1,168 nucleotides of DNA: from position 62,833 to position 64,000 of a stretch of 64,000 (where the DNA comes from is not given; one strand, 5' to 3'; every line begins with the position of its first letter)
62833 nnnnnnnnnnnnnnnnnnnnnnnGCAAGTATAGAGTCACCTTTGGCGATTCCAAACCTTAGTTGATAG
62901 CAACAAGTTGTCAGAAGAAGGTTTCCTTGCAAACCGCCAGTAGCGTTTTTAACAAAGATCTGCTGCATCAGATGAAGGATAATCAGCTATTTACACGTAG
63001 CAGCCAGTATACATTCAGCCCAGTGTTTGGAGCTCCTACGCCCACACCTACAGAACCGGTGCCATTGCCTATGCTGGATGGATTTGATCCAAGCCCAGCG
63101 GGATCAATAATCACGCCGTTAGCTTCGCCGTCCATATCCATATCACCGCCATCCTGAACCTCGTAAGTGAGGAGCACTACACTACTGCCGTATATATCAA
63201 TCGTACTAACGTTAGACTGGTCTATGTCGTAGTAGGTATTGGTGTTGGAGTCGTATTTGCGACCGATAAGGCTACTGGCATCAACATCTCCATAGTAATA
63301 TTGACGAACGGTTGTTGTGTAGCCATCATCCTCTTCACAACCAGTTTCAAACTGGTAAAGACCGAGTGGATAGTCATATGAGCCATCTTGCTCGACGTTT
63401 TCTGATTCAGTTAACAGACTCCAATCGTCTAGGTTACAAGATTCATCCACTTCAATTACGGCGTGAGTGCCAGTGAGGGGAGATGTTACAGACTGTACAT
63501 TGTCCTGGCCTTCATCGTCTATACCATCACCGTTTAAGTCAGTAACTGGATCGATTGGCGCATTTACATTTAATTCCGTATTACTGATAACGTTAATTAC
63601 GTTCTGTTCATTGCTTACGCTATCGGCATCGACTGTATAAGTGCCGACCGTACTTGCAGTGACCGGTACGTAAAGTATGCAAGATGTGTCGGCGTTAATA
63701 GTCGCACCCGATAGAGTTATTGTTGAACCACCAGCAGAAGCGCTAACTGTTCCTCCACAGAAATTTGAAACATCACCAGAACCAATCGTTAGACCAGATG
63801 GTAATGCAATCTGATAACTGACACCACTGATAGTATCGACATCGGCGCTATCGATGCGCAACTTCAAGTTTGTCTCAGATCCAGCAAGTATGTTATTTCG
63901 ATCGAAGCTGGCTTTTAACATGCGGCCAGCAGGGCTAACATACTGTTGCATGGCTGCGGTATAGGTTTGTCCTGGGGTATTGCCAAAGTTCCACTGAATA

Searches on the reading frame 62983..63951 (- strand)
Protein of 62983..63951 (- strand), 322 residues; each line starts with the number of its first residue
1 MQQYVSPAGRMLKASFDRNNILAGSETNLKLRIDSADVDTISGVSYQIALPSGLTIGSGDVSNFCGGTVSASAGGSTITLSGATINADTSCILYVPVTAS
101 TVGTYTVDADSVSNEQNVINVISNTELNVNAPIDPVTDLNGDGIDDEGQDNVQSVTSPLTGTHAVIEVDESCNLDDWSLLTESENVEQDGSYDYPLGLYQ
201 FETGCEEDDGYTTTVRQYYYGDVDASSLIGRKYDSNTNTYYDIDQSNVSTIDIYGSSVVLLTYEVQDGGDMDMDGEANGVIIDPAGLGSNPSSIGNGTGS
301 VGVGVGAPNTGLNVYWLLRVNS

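Call 3: search_protein_families(library=pfam, proteins=[window:62983-63951:-], max_evalue=0.01)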
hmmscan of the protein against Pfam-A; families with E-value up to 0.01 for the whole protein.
window:62983-63951:- (322 aa): 1 family
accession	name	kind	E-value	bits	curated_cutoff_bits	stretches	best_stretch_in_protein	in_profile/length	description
PF25564.1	DUF7933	-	1.6e-13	51.1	26.5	1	13-128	4-122/123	Domain of unknown function (DUF7933)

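Call 4: search_protein_families(library=ncbifam, proteins=[window:62983-63951:-], max_evalue=0.01)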
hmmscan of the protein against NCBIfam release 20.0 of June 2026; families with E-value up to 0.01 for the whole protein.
window:62983-63951:- (322 aa): 1 family
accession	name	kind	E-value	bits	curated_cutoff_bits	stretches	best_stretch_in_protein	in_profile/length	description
NF041766.1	choice_anch_U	domain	2.7e-12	47.3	32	1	191-288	4-91/92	choice-of-anchor U domain-containing protein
